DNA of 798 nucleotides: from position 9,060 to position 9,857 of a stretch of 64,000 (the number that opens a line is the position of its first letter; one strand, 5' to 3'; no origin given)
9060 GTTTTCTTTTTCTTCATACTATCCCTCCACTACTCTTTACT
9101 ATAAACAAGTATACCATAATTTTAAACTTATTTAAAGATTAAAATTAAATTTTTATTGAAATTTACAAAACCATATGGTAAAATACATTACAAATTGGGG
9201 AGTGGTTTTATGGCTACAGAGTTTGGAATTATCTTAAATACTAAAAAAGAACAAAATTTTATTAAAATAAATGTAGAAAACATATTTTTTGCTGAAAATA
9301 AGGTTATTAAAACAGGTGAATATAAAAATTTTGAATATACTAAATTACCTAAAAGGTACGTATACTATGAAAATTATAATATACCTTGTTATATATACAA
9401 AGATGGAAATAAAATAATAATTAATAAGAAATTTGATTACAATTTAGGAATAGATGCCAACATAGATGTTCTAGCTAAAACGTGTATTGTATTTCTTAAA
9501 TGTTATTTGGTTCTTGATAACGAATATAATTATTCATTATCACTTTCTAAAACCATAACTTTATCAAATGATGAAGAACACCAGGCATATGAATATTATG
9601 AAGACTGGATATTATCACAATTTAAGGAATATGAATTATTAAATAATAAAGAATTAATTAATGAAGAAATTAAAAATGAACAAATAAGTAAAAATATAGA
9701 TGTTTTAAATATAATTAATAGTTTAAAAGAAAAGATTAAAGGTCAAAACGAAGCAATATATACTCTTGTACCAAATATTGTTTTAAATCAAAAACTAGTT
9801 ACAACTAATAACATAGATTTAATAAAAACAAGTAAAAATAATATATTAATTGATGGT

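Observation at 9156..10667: ClpX paralogue with a ~190-aa uncharacterised N-terminal domain replacing the zinc-binding domain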

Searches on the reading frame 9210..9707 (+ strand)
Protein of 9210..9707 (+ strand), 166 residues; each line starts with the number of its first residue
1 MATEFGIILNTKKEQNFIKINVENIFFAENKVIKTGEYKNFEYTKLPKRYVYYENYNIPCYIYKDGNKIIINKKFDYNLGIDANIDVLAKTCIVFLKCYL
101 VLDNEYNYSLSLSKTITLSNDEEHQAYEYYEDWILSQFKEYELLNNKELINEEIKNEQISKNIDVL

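Call 35: predict_structure(alignment_id=A3)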
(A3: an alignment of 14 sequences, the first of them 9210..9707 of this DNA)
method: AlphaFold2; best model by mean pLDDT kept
length: 166 residues; sequences in the alignment: 14
mean_pLDDT: 85.2   pTM: 0.77
mean pLDDT of the five models: 85.2, 84.3, 83.8, 83.4, 82.6
residues with pLDDT >= 90: 93; 70-90: 52; 50-70: 8; < 50: 13
segments of 3 or more residues with pLDDT < 50: 155-166
pLDDT, mean of each block of 10 residues (from residue 1): 90 89 94 94 93 84 91 86 92 91 83 87 96 96 73 49 40
secondary structure, 60 per line:
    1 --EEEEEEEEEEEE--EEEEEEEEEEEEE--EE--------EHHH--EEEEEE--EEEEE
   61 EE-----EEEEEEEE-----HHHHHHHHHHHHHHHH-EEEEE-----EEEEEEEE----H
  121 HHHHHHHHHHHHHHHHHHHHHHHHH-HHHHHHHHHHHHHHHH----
elements in order: E3-14 E17-29 E48-53 E56-62 E68-75 H81-96 E98-102 E108-115 H120-145 H147-162

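Call 38: fold_search(model_id=the predicted structure, library=pdb)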
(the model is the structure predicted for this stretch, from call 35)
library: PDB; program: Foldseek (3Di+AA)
matches with E <= 10: 976; with E <= 0.001: 0
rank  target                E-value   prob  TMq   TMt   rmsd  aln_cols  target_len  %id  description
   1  6l1r                  6.5e-02  0.23  0.19  0.27  11.8        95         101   17  Crystal structure of N-terminal domain of human SSRP1 (released 2020-09-30)
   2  8fhj_C                1.2e-01  0.25  0.26  0.10  17.2       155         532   10  Crystal structure of a FAD monooxygenease from Methylocystis sp. Strain SB2 (released 2023-05-03)
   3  3gyp                  1.5e-01  0.21  0.18  0.14  11.3        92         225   16  Rtt106p (released 2009-12-08)
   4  8fhj_A                1.5e-01  0.20  0.25  0.10  21.1       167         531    8  Crystal structure of a FAD monooxygenease from Methylocystis sp. Strain SB2 (released 2023-05-03)
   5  8idt_d                2.3e-01  0.13  0.13  0.20  12.1        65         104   15  human nuclear pre-60S ribosomal particle - State G (released 2023-08-09)
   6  3to1_A                2.4e-01  0.14  0.18  0.15  11.2        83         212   16  Two surfaces on Rtt106 mediate histone binding and chaperone activity (released 2011-12-21)
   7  5umr                  2.9e-01  0.13  0.19  0.27  11.7        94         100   18  Crystal structure of N-terminal domain of human FACT complex subunit SSRP1 (released 2018-01-31)
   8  3tvv_B                3.1e-01  0.13  0.18  0.14  12.8        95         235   16  Structure of the tandem PH domains of Rtt106 (residues 68-315) (released 2012-02-01)
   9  6c5d_B                3.3e-01  0.14  0.22  0.26  12.6       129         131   12  N-terminal domain of Helicobacter pylori LlaJI.R1 (released 2018-06-27)
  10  4wiw_D                3.3e-01  0.10  0.19  0.11  13.9       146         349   11  Crystal structure of C-terminal domain of putative chitinase from Desulfitobacterium hafniense DCB-2 (released 2014-10-08)
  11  4i1k_A                3.5e-01  0.15  0.17  0.22   7.4        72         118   10  Crystal Structure of VRN1 (Residues 208-341) (released 2012-12-19)
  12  8rl2_LU               3.5e-01  0.13  0.13  0.20  11.9        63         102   13  Human pre-60S - State 5 (released 2025-01-15)
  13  6p5i_AU               3.5e-01  0.12  0.11  0.18  12.1        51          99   16  Structure of a mammalian 80S ribosome in complex with the Israeli Acute Paralysis Virus IRES (Class 1) (released 2019-09-18)
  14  1i9e                  3.9e-01  0.08  0.14  0.19  13.0       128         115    8  TCR DOMAIN (released 2001-12-05)
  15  7xsx_k                4.1e-01  0.10  0.20  0.10  13.3       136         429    8  RNA polymerase II elongation complex transcribing a nucleosome (EC49) (released 2022-09-07)
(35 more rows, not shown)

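Call 39: search_protein_representatives(alignment_id=A3)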
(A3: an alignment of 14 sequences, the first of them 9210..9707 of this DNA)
Query: 14 sequences, 161 profile positions. Proteins with E-value up to 0.001 (for the whole library): 11; up to 1e-10: 10; up to 1e-30: 5. The best 11 are listed.
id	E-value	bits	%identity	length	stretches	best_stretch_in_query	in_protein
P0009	1.2e-47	178.4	-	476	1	1-161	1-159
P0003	7.8e-44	166.0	-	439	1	1-156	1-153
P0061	1.9e-43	164.8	-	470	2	1-156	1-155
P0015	8.5e-42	159.4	-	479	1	1-161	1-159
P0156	1.0e-33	133.1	-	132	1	1-130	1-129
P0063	3.0e-27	112.1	-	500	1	1-160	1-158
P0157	1.4e-19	87.2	-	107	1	1-79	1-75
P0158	8.9e-18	81.3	-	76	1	1-59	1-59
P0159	1.3e-15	74.3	-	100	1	1-62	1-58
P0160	5.4e-11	59.3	-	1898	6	35-91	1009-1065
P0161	2.6e-04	37.5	-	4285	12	38-91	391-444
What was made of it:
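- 9210..9644 (+): novel N-terminal alpha/beta domain (aa 1-145): long beta-hairpin 3-29, strands 48-75, helix 81-96, strands 98-115, long helix 120-145. Only its own family among 1.84e9 proteins (call 39).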

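Call 44: search_protein_families(library=padloc, proteins=[window:9210-9707:+], max_evalue=1)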
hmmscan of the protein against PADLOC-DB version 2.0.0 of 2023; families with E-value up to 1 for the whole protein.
window:9210-9707:+ (166 aa): 0 families

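Call 45: search_protein_families(library=phrogs, proteins=[window:9210-9707:+], max_evalue=1)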
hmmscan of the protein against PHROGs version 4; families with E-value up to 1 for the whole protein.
window:9210-9707:+ (166 aa): 0 families

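Call 46: fold_search(model_id=the predicted structure, library=viral)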
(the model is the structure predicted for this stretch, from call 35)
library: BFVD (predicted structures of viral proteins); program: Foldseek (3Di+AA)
matches with E <= 10: 726; with E <= 0.001: 0
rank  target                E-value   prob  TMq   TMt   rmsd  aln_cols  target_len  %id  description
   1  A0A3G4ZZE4            8.6e-02  0.20  0.19  0.18  22.2       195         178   14  Putative sensor histidine kinase [Edafosvirus sp.]
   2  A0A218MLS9            9.6e-02  0.16  0.23  0.16  15.3       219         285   10  Uncharacterized protein [uncultured virus]
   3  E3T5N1                1.1e-01  0.08  0.13  0.14  13.2       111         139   19  Uncharacterized protein [Cafeteria roenbergensis virus (strain BV-PW1)]
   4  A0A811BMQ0            1.2e-01  0.41  0.22  0.24  12.9        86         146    9  Uncharacterized protein [Pandoravirus japonicus]
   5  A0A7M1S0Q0            1.2e-01  0.14  0.17  0.21  13.1       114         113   14  Uncharacterized protein [uncultured phage cr127_1]
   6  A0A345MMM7            1.4e-01  0.20  0.22  0.30   9.6       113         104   12  (no name in the UniProt tables at hand)
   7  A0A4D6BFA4            1.7e-01  0.41  0.22  0.41   6.1        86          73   14  (no name in the UniProt tables at hand)
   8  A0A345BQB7            1.7e-01  0.06  0.14  0.08  21.6       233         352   12  (no name in the UniProt tables at hand)
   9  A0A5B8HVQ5            2.0e-01  0.07  0.12  0.14  13.6       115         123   14  Uncharacterized protein [Mimiviridae sp. ChoanoV1]
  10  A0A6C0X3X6            2.1e-01  0.08  0.14  0.07  13.4       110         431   11  (no name in the UniProt tables at hand)
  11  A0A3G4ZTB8            2.6e-01  0.06  0.12  0.07  14.4        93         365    9  Uncharacterized protein [Edafosvirus sp.]
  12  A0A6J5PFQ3            2.9e-01  0.08  0.17  0.15  14.5       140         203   18  COG3740 Phage head maturation protease [uncultured Caudovirales phage]
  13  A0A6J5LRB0            2.9e-01  0.02  0.10  0.05  18.0       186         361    9  COG4379 Mu-like prophage tail protein gpP [uncultured Caudovirales phage]
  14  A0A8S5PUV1            3.0e-01  0.25  0.24  0.32   8.3       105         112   11  Uncharacterized protein [Siphoviridae sp. ctlgF9]
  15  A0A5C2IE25            3.0e-01  0.15  0.21  0.34   7.4        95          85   17  (no name in the UniProt tables at hand)
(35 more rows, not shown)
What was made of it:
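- Tried and rejected: BFVD gave nothing (call 46).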

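Call 74: search_protein_families(library=pfam, proteins=[P0160, P0161], max_evalue=0.01)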
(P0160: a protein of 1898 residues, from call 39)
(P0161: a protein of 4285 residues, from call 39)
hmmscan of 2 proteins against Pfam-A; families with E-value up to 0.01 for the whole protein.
P0160 (1898 aa): 3 families
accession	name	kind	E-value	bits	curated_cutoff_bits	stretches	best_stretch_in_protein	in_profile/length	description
PF09673.15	TrbC_Ftype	-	5.2e-09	36.6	24.2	0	955-1049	19-96/111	Type-F conjugative transfer system pilin assembly protein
PF01336.31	tRNA_anti-codon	-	2.8e-08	34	27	0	292-361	2-69/75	OB-fold nucleic acid binding domain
PF09917.15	DUF2147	-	7.7e-05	23.7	27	0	1124-1155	70-100/112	Uncharacterized protein conserved in bacteria (DUF2147)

P0161 (4285 aa): 5 families
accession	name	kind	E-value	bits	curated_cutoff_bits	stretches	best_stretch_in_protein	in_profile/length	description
PF20579.4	LapA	-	2.7e-43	146.8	27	15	203-302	3-99/99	LapA domain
PF17963.7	Big_9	-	3.6e-20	73.1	23.6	3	3259-3337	12-87/89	Bacterial Ig domain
PF17803.7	Cadherin_4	-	1.1e-08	35.9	25.1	1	3257-3308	20-71/71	Bacterial cadherin-like domain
PF02502.23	LacAB_rpiB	-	7.9e-08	32.8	24.7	0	327-364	35-72/138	Ribose/Galactose Isomerase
PF16184.11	Cadherin_3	-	3e-07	30.8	25.5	1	3852-3930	23-103/106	Cadherin-like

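Call 80: search_solved_structures(query=A3, max_evalue=10)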
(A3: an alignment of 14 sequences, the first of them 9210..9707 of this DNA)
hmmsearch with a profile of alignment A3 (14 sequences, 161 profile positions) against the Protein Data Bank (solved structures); distinct sequences matched with E-value up to 10: 4.
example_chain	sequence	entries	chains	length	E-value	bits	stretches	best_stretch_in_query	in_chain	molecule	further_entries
23cp_U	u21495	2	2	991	0.74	13.3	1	31-57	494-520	Rsc1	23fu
3qd2_B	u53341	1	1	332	1.6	12.2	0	24-42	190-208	Eukaryotic translation initiation factor 2-alpha kinase 3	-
4bb7_A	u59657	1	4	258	1.6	12.2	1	31-61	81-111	CHROMATIN STRUCTURE-REMODELING COMPLEX SUBUNIT RSC2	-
6k15_L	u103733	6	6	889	6.8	10.1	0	31-59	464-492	Chromatin structure-remodeling complex subunit RSC2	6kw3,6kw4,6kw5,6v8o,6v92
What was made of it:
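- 9210..9644 (+): No PDB sequence match (call 80).
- Tried and rejected: The profile against PDB sequences gave nothing below E = 0.7 (call 80).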
